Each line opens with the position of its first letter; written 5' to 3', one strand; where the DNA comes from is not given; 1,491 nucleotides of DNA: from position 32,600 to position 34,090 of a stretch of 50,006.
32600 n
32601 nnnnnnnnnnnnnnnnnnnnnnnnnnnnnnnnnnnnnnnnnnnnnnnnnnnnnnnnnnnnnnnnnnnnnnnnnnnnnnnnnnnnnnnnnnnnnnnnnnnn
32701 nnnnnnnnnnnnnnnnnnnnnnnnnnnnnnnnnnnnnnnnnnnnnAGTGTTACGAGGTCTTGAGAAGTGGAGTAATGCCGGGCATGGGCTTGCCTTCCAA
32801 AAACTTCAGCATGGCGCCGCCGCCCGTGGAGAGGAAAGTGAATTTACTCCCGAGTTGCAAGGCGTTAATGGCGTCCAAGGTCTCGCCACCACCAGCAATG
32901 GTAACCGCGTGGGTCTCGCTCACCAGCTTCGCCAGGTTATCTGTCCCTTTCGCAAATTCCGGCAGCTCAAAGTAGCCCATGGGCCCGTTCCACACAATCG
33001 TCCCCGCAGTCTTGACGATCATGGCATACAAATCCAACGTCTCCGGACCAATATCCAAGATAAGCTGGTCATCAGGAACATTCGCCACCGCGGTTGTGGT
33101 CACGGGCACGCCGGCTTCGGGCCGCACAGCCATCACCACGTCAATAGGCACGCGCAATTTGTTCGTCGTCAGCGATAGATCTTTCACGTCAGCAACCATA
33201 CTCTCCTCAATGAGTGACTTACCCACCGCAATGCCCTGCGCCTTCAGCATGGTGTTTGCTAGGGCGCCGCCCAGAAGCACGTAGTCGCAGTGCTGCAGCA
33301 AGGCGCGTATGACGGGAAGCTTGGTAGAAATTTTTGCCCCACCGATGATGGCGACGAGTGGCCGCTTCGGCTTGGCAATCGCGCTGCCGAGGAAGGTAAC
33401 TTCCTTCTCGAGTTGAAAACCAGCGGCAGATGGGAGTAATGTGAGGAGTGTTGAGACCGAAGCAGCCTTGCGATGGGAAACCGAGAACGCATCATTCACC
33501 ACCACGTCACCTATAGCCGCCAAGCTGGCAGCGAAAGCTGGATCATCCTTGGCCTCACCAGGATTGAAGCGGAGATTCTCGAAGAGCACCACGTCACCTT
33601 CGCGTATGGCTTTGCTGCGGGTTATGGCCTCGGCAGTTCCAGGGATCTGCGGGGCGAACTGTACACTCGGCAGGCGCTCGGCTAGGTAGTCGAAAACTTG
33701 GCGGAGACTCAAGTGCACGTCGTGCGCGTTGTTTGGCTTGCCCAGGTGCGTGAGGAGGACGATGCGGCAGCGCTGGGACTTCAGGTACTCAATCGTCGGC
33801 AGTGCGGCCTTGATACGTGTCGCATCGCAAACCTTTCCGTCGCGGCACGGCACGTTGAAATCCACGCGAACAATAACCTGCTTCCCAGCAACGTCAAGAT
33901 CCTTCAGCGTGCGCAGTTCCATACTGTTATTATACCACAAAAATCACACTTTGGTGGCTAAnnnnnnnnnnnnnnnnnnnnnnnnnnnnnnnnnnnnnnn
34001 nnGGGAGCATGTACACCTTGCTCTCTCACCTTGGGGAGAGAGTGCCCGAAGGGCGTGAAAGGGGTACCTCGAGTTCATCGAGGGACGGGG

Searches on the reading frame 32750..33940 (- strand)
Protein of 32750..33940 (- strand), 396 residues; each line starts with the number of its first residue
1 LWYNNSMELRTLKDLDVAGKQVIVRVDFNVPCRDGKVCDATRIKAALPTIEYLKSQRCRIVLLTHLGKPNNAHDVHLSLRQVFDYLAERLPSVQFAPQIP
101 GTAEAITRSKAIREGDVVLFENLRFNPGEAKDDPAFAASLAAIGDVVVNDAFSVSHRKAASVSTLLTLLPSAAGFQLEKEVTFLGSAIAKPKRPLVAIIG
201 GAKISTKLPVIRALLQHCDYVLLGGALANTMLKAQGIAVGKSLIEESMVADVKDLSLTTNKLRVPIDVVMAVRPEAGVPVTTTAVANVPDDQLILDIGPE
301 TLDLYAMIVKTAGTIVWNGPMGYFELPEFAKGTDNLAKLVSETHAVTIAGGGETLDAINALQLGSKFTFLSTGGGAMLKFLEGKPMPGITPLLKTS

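Call 9: search_protein_families(library=pfam, proteins=[window:32750-33940:-], max_evalue=0.001)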
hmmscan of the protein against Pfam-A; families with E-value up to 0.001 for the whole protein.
window:32750-33940:- (396 aa): 1 family
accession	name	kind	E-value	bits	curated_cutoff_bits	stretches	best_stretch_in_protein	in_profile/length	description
PF00162.24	PGK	-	7.1e-127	423.9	27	1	12-384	1-379/379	Phosphoglycerate kinase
